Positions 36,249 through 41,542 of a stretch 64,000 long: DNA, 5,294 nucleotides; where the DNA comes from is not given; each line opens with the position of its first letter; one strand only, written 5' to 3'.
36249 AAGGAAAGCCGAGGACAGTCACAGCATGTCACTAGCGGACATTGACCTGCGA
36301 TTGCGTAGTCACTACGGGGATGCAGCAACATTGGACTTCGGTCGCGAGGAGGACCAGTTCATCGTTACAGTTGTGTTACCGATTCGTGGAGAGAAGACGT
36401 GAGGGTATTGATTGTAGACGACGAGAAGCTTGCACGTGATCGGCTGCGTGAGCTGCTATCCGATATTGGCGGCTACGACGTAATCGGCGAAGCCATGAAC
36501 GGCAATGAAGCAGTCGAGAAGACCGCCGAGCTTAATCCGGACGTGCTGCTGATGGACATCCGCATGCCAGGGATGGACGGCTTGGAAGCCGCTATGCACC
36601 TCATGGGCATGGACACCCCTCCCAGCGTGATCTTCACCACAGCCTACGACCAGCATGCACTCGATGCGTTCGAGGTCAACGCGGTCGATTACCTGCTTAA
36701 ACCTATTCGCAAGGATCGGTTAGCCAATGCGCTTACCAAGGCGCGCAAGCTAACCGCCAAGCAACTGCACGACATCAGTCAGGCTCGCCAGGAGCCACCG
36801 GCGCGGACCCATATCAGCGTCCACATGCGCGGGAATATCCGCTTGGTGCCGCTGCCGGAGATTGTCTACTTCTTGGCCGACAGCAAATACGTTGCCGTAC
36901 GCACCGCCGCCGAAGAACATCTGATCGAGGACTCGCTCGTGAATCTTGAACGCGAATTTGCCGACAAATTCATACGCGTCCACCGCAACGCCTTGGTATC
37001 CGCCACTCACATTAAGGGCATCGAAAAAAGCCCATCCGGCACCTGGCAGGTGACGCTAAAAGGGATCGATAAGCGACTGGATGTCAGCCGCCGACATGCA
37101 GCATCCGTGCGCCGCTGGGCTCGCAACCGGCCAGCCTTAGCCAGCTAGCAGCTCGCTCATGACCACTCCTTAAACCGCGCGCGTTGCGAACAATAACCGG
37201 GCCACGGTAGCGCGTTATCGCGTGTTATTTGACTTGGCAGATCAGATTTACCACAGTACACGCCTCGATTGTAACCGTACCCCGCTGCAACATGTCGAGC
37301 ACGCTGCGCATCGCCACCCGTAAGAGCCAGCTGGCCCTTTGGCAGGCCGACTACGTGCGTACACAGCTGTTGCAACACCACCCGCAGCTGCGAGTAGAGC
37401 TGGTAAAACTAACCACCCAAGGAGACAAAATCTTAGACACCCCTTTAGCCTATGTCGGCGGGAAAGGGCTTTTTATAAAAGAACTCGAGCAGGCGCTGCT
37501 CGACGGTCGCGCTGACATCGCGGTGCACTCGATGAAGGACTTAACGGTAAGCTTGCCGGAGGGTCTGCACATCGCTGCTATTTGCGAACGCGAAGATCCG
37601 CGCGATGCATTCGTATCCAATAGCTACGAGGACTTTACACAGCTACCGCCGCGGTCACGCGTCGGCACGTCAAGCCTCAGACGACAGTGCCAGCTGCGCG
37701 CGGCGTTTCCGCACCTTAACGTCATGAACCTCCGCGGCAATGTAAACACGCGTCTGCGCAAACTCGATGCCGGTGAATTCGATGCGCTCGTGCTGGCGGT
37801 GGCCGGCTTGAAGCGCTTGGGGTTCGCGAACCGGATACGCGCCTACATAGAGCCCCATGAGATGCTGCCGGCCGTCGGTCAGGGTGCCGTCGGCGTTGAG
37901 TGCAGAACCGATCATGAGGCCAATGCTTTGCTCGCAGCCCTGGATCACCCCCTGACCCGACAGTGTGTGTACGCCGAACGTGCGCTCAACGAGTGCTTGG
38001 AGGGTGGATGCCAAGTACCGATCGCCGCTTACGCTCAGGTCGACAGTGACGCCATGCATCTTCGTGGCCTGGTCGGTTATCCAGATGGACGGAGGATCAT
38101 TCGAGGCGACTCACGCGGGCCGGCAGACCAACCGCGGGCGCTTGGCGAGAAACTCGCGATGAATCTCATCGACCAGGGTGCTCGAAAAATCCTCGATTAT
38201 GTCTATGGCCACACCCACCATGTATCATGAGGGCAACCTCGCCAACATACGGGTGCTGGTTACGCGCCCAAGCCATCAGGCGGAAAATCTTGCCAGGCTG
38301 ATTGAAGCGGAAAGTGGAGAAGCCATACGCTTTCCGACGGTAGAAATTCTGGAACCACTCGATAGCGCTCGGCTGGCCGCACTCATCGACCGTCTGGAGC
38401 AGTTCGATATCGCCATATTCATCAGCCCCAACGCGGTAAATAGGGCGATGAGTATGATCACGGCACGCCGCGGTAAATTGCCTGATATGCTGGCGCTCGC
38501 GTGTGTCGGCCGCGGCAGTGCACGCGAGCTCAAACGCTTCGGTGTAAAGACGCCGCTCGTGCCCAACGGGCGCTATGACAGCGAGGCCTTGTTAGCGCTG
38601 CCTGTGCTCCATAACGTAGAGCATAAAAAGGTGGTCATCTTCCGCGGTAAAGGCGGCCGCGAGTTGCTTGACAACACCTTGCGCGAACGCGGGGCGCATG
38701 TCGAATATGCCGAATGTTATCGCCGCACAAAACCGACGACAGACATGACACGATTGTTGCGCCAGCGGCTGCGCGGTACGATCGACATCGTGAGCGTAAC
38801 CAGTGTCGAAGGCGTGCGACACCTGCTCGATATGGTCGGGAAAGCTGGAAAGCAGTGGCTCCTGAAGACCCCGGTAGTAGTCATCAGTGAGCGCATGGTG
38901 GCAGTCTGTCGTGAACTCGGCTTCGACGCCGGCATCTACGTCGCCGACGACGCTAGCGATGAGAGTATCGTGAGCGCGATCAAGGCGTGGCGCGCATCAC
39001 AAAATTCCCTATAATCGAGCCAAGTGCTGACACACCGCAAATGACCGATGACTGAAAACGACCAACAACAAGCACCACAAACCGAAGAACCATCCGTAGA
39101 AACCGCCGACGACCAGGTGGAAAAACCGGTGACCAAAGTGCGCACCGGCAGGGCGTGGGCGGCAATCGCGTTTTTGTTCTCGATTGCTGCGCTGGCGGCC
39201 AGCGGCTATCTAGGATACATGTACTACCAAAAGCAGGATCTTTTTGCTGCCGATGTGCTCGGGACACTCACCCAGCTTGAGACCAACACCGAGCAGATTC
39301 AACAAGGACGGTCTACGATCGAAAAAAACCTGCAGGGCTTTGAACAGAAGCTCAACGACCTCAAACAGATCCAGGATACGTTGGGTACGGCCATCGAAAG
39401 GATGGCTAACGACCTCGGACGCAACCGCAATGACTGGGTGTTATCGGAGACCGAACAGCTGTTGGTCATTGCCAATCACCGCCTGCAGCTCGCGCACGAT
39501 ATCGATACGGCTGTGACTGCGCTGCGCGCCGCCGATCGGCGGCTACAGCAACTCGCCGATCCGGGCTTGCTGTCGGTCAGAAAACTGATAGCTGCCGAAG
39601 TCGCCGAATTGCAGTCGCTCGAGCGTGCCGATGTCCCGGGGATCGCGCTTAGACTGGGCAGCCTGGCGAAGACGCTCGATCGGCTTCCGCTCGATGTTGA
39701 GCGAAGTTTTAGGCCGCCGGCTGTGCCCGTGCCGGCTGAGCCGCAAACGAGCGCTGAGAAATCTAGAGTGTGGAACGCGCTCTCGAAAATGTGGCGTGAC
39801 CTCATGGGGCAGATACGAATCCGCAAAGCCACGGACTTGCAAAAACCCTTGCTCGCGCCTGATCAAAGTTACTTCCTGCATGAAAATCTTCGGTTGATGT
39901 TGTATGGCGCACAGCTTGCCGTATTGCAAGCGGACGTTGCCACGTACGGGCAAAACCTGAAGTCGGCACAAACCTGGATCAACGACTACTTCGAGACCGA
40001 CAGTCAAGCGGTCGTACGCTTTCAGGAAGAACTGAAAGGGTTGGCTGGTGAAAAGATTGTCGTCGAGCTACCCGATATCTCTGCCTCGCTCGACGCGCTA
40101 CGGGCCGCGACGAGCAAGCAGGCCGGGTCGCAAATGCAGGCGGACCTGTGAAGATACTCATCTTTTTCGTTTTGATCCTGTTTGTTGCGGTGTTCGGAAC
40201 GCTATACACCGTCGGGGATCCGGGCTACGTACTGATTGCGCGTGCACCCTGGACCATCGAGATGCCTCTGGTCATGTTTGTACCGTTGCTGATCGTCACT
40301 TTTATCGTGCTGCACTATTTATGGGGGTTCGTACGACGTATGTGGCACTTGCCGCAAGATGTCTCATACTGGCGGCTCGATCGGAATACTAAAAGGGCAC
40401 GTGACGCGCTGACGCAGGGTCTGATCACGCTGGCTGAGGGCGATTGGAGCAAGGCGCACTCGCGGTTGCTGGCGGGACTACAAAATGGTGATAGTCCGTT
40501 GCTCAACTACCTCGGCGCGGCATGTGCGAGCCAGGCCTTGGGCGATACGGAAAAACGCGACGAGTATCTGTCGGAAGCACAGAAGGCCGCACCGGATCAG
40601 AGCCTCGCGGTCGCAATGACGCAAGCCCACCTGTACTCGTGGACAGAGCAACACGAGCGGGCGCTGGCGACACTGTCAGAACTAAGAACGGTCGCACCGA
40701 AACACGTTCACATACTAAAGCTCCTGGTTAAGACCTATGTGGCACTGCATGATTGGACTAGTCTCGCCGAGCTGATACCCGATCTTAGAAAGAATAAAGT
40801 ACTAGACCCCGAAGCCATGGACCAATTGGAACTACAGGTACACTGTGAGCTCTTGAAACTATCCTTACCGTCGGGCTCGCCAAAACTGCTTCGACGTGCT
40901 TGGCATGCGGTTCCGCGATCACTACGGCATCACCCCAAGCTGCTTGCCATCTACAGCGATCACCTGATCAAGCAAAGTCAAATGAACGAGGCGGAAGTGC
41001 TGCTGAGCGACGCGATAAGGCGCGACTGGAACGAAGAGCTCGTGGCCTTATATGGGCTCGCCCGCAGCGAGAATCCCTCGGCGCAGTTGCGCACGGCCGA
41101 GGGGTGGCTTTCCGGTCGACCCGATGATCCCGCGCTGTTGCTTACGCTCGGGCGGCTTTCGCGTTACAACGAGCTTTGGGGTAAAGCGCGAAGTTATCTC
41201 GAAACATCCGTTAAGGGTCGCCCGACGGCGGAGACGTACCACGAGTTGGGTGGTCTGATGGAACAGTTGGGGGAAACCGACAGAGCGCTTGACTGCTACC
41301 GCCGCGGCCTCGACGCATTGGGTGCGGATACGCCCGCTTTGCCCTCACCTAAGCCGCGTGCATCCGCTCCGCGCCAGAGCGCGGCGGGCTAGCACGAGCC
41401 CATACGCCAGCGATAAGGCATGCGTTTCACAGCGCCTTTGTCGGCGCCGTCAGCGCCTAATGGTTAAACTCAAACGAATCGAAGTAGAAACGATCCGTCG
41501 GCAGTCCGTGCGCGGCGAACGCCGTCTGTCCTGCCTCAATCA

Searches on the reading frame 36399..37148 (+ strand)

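Call 80: search_protein_families(library=pfam, max_evalue=0.00001, proteins=[window:36399-37148:+])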
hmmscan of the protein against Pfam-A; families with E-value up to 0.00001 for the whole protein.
window:36399-37148:+ (249 aa): 2 families
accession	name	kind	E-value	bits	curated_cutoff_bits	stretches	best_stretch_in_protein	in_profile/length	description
PF00072.30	Response_reg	-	3.8e-27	95.1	30.2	1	3-112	1-110/111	Response regulator receiver domain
PF04397.21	LytTR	-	1.8e-21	76.6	22.6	1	146-240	2-96/98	LytTr DNA-binding domain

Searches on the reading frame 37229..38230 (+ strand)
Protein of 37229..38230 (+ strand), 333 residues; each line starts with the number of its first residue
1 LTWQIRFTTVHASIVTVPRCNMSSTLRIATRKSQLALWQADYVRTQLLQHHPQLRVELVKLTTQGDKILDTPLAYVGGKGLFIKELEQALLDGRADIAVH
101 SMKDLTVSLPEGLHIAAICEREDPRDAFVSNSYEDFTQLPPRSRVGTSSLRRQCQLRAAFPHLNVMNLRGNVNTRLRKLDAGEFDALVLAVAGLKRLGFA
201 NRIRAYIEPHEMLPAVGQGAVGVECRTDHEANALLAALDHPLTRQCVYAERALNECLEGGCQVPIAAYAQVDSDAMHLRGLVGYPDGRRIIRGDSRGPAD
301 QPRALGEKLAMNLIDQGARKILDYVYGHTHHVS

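Call 80: search_protein_families(library=pfam, max_evalue=0.00001, proteins=[window:37229-38230:+])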
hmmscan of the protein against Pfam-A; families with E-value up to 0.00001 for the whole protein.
window:37229-38230:+ (333 aa): 2 families
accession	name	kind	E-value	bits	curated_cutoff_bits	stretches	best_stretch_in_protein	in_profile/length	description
PF01379.25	Porphobil_deam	-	4.9e-87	291.2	22.1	1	26-230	1-203/207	Porphobilinogen deaminase, dipyromethane cofactor binding domain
PF03900.20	Porphobil_deamC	-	4.5e-19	69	26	1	245-314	2-73/74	Porphobilinogen deaminase, C-terminal domain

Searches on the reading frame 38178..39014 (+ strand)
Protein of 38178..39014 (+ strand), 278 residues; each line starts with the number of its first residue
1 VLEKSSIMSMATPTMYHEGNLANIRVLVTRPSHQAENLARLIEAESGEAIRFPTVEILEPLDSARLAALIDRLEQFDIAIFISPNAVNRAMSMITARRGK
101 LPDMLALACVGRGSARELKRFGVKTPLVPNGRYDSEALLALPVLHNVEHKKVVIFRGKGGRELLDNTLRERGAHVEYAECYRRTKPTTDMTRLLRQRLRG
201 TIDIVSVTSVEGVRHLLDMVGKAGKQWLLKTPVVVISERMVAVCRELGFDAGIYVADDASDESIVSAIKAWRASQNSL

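Call 80: search_protein_families(library=pfam, max_evalue=0.00001, proteins=[window:38178-39014:+])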
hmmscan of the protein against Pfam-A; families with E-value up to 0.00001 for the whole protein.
window:38178-39014:+ (278 aa): 1 family
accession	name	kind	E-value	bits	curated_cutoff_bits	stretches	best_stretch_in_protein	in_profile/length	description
PF02602.20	HEM4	-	1.2e-44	152.7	27.5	1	37-265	2-230/231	Uroporphyrinogen-III synthase HemD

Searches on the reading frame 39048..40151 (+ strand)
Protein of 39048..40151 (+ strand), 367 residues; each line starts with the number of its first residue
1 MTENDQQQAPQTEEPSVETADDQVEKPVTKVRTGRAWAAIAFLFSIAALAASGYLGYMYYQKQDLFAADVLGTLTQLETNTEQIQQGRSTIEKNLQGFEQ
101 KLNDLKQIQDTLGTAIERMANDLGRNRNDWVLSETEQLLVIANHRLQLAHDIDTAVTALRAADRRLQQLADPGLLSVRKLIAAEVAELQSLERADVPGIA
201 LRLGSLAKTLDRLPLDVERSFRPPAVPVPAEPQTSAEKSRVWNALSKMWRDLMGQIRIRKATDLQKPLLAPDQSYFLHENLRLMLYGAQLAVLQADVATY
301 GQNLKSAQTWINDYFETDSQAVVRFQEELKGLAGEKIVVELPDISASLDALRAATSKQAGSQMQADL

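Call 80: search_protein_families(library=pfam, max_evalue=0.00001, proteins=[window:39048-40151:+])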
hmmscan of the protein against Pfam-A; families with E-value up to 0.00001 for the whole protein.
window:39048-40151:+ (367 aa): 1 family
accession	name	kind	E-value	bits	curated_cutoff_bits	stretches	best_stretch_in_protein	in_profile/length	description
PF04375.19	HemX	-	4.1e-55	187.4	25.9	1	127-358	2-232/236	HemX, putative uroporphyrinogen-III C-methyltransferase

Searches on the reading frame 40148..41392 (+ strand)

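Call 80: search_protein_families(library=pfam, max_evalue=0.00001, proteins=[window:40148-41392:+])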
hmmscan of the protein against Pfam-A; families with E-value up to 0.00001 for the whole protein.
window:40148-41392:+ (414 aa): 3 families
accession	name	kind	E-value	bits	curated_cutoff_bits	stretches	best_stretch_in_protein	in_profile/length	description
PF07219.19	HemY_N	-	1.7e-30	105.7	31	1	26-132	1-107/107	HemY protein N-terminus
PF13428.12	TPR_14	-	5.8e-09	36.2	23.5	0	362-397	2-37/44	Tetratricopeptide repeat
PF14559.12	TPR_19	-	6e-06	26.9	25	0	139-191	12-63/68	Tetratricopeptide repeat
